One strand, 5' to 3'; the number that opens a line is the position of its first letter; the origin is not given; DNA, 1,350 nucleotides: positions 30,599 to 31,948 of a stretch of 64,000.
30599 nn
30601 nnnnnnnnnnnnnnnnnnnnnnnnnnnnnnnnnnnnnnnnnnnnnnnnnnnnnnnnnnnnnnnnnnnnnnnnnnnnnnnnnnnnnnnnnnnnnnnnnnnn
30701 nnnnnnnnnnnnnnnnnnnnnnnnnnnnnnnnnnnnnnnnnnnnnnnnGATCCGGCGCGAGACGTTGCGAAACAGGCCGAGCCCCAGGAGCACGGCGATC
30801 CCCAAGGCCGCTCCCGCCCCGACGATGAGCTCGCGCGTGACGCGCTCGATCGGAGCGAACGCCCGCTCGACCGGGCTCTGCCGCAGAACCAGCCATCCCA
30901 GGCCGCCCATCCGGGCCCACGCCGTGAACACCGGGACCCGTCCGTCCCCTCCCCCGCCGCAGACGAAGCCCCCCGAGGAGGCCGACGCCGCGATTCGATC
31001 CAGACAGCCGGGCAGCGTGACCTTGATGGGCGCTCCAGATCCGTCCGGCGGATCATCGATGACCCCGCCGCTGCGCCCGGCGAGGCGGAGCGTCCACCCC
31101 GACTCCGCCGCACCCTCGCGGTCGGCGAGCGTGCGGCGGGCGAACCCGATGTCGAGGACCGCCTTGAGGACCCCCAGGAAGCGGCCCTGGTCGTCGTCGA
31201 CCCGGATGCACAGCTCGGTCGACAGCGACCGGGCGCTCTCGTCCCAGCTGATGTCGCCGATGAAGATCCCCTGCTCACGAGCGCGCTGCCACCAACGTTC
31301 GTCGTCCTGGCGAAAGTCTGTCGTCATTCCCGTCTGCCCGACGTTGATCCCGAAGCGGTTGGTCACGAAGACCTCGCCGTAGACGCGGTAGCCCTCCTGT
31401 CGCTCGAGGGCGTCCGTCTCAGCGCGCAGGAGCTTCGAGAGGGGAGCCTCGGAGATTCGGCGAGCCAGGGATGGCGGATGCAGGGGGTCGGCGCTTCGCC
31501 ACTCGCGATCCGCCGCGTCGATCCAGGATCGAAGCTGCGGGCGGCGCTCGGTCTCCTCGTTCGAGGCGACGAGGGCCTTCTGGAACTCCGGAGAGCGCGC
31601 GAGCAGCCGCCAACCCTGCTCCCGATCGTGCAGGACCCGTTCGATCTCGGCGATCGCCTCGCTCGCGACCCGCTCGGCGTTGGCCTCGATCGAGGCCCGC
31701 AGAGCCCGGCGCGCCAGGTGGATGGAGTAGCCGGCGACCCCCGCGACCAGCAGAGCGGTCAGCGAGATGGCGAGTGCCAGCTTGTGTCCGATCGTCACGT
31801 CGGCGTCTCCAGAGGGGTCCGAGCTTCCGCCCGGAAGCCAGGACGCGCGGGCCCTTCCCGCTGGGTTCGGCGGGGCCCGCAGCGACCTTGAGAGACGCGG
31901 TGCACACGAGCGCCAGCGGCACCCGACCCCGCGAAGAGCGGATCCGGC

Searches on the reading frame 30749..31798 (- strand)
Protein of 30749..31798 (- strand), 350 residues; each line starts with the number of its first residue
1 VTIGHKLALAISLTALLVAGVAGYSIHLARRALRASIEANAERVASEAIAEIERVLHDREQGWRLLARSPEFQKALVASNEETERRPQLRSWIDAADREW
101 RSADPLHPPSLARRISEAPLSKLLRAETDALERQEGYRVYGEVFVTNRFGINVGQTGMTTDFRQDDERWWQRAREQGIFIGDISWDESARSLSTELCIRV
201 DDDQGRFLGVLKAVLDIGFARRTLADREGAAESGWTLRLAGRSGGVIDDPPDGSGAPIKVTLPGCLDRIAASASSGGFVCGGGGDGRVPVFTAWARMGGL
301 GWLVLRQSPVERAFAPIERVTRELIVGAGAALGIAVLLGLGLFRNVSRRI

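Call 6: search_protein_families(library=pfam, proteins=[window:30830-31711:-], max_evalue=10)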
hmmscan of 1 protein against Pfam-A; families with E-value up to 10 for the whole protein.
seq(294 aa): 1 family
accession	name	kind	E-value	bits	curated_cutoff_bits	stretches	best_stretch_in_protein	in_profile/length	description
PF02743.24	dCache_1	-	0.14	12.1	45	1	2-52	1-51/240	Cache domain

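Call 14: find_homologous_proteins(query=window:30749-31798:-, max_evalue=0.001)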
Query seq(350 aa): 8000 candidates shared short words with the query, none scored E <= 0.001.

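Call 25: search_protein_representatives(protein=window:30754-31798:-)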
Query: 348 residues. Proteins with E-value up to 0.001 (for the whole library): 2700; up to 1e-10: 1277; up to 1e-30: 386. The best 150 are listed.
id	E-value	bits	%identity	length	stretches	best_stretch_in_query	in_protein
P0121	8.3e-224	758.5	100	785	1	1-348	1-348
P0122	4.8e-62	226.6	39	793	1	2-347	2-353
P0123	6.3e-57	209.8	37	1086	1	1-342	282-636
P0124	4.1e-56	207.1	39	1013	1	1-337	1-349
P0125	5.1e-55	203.5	36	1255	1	1-341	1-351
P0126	8.8e-55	202.7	39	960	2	1-224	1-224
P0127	1.6e-53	198.6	35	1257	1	1-347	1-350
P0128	3.7e-53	197.4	39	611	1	4-337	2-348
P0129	3.3e-52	194.3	39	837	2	1-245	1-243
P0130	3.7e-51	190.8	39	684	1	9-341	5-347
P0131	4.1e-51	190.7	36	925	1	2-339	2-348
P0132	4.2e-51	190.7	42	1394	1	1-243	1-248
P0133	1.9e-50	188.5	38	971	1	1-341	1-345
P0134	3.1e-50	187.8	36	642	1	1-340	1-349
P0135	3.9e-50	187.5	40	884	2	1-220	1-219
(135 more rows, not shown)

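Call 26: predict_structure(protein=window:30754-31798:-)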
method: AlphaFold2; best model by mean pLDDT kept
length: 348 residues; sequences in the alignment: 1
mean_pLDDT: 41.8   pTM: 0.29
mean pLDDT of the five models: 41.8, 40.5, 37.8, 37.8, 35.9
residues with pLDDT >= 90: 0; 70-90: 48; 50-70: 27; < 50: 273
segments of 3 or more residues with pLDDT < 50: 44-46, 48-93, 95-317
pLDDT, mean of each block of 10 residues (from residue 1): 78 79 73 63 48 43 40 41 45 47 39 35 38 31 25 25 35 37 30 29 33 33 28 26 29 32 28 28 29 26 29 48 69 78 75
secondary structure, 60 per line:
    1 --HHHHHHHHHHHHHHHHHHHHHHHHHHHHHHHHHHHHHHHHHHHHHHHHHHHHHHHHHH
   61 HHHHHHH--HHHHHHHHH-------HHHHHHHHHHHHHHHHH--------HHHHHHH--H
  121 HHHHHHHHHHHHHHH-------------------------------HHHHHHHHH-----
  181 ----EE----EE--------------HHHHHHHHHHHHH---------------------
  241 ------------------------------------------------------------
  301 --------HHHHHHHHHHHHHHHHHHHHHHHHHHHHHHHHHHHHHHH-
elements in order: H3-67 H70-78 H86-102 H111-117 H120-135 H167-175 H207-219 H309-347

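Call 32: search_solved_structures(query=A1, max_evalue=10, show_alignments=2)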
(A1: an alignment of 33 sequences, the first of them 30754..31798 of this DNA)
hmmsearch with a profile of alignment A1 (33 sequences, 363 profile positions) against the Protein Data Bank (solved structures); distinct sequences matched with E-value up to 10: 7.
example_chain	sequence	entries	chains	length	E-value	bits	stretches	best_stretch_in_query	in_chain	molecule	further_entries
4wy9_A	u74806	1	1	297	0.064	15.5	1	190-328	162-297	Putative MCP-type signal transduction protein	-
7bqs_A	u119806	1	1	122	0.33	13.2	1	26-88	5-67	Nomur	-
6mni_A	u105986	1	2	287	0.42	12.9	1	209-328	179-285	Methyl-accepting chemotaxis protein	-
5xah_A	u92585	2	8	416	0.51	12.6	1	206-250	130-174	Importin-4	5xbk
7nme_E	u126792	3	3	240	1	11.6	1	257-324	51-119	4C6 Human T-cell Receptor, beta Chain | Human T-cell Receptor 4C6, beta Chain | Human 4C6 T-cell Receptor, beta Chain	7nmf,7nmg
7unk_A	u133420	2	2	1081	1.6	10.9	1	206-250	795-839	Importin-4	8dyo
3lic_A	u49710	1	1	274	5.7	9.1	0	161-324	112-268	Sensor protein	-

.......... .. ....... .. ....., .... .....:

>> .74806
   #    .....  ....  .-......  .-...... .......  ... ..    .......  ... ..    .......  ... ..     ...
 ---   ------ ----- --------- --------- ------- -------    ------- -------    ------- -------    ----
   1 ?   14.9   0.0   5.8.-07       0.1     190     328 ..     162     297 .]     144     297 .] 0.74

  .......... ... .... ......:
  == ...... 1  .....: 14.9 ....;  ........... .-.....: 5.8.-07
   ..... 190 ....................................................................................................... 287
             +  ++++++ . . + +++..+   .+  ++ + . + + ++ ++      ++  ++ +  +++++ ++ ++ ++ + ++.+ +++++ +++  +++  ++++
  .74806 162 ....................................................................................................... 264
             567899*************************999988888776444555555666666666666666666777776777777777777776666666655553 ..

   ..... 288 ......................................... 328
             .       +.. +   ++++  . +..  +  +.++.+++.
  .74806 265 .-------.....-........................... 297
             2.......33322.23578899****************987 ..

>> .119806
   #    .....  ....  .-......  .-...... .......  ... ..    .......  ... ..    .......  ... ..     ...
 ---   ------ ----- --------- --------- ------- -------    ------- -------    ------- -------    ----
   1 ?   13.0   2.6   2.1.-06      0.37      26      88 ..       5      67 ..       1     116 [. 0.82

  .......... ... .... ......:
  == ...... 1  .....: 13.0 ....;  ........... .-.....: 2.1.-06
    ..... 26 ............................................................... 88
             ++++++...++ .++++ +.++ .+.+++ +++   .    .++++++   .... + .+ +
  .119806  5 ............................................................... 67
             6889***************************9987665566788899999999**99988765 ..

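Call 33: find_encoding_contigs(protein=P0122, flank=8000, max_places=3)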
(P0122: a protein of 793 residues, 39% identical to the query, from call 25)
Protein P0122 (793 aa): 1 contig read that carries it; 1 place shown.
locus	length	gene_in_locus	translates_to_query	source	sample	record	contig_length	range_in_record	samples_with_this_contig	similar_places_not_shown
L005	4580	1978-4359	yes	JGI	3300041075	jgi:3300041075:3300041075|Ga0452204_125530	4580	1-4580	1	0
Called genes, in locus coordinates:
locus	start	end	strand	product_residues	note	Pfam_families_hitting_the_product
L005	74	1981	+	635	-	PF00672:HAMP, PF00512:HisKA, PF02518:HATPase_c, PF00072:Response_reg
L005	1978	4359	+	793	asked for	PF02743:dCache_1, PF00672:HAMP, PF00512:HisKA, PF02518:HATPase_c, PF00072:Response_reg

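Call 40: predict_structure(alignment_id=A1)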
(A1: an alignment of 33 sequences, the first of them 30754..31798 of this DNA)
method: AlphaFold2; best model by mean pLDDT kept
length: 348 residues; sequences in the alignment: 33
mean_pLDDT: 89.7   pTM: 0.84
mean pLDDT of the five models: 89.7, 89.5, 89.4, 89.0, 88.7
residues with pLDDT >= 90: 230; 70-90: 96; 50-70: 22; < 50: 0
segments of 3 or more residues with pLDDT < 50: none
pLDDT, mean of each block of 10 residues (from residue 1): 84 89 91 92 94 95 97 98 96 96 91 95 95 81 93 94 96 97 86 94 98 93 91 85 78 65 75 85 76 90 92 92 91 89 86
secondary structure, 60 per line:
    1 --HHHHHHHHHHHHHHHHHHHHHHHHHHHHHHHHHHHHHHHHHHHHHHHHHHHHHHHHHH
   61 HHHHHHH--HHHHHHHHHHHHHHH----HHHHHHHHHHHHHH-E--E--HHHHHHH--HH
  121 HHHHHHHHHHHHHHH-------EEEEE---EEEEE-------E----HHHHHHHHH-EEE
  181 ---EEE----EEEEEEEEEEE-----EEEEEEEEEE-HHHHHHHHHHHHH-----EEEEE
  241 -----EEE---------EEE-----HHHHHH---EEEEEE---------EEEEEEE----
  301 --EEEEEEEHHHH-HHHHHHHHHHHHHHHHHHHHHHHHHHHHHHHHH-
elements in order: H3-67 H70-84 H89-102 H110-116 H119-135 E143-147 E151-155 H168-176 E178-180 E184-186 E191-201 E207-216 H218-230 E236-240 E246-248 E258-260 H266-271 E275-280 E290-296 E303-309 H310-313 H315-347

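Call 44: fold_search(model_id=the predicted structure, library=pdb)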
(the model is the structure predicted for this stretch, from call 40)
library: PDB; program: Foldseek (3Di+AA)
matches with E <= 10: 1712; with E <= 0.001: 145
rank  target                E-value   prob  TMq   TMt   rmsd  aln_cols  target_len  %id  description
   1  9a69_B                8.6e-12  1.00  0.48  0.29   9.9       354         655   14  Integrative model of MCPB-MCPC by crosslinking MS and deep learning (released 2024-09-18)
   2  9a65_B                7.3e-11  1.00  0.59  0.34   6.9       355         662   12  Integrative model of YVAQ-MCPB by crosslinking MS and deep learning (released 2024-09-18)
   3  3e4p_B                1.4e-10  1.00  0.43  0.57   7.8       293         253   15  Crystal structure of malonate occupied DctB (released 2008-10-21)
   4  3lif_A                2.1e-10  1.00  0.39  0.53  11.9       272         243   14  Crystal Structure of the extracellular domain of the putative histidine kinase rpHK1S-Z16 (released 2010-05-05)
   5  3e4o_A                1.3e-09  1.00  0.35  0.45  13.0       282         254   17  Crystal structure of succinate bound state DctB (released 2008-10-21)
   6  2zbb_A                1.5e-09  1.00  0.36  0.47  13.5       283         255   16  P43 crystal of DctBp (released 2008-11-18)
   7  6ior_A                2.7e-09  1.00  0.39  0.52  11.6       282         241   11  The ligand binding domain of Mlp24 with asparagine (released 2019-03-20)
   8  8bmv_A                3.2e-09  1.00  0.42  0.55   7.7       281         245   15  Ligand binding domain of the P. Putida receptor McpH in complex with Uric acid (released 2024-07-24)
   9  8bmv_B                3.2e-09  1.00  0.40  0.52   7.9       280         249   16  Ligand binding domain of the P. Putida receptor McpH in complex with Uric acid (released 2024-07-24)
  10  7k5n                  5.2e-09  1.00  0.42  0.58  12.6       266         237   16  Ligand binding domain (tandem PAS/dCache) of Aeromonas caviae diguanylate cyclase with proline bound (released 2021-08-18)
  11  6ios                  6.2e-09  1.00  0.38  0.52  12.2       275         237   13  The ligand binding domain of Mlp24 with proline (released 2019-03-06)
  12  6ior_C                7.0e-09  1.00  0.39  0.52  11.4       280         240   11  The ligand binding domain of Mlp24 with asparagine (released 2019-03-20)
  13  6iot_B                1.2e-08  1.00  0.39  0.53  11.2       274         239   11  The ligand binding domain of Mlp24 with arginine (released 2019-03-20)
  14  3lif_B                1.3e-08  1.00  0.41  0.56   8.5       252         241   12  Crystal Structure of the extracellular domain of the putative histidine kinase rpHK1S-Z16 (released 2010-05-05)
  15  6iop_A                2.0e-08  1.00  0.38  0.52  11.4       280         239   12  The ligand binding domain of Mlp24 (released 2019-03-20)
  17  6mni_A                2.6e-08  1.00  0.53  0.68   5.8       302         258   10  Structure of the tandem CACHE domain of PscC (released 2019-10-16)
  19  4wy9                  3.3e-08  1.00  0.45  0.53   8.8       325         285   14  Crystal structure of the periplasmic sensory domain of the Campylobacter jejuni chemoreceptor Tlp1 (released 2016-03-09)
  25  6mni_B                6.3e-08  1.00  0.40  0.53   4.6       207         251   12  Structure of the tandem CACHE domain of PscC (released 2019-10-16)
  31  3lic                  1.4e-07  1.00  0.41  0.51   8.9       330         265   14  Crystal Structure of the extracellular domain of the putative histidine kinase soHK1S-Z6 (released 2010-05-05)
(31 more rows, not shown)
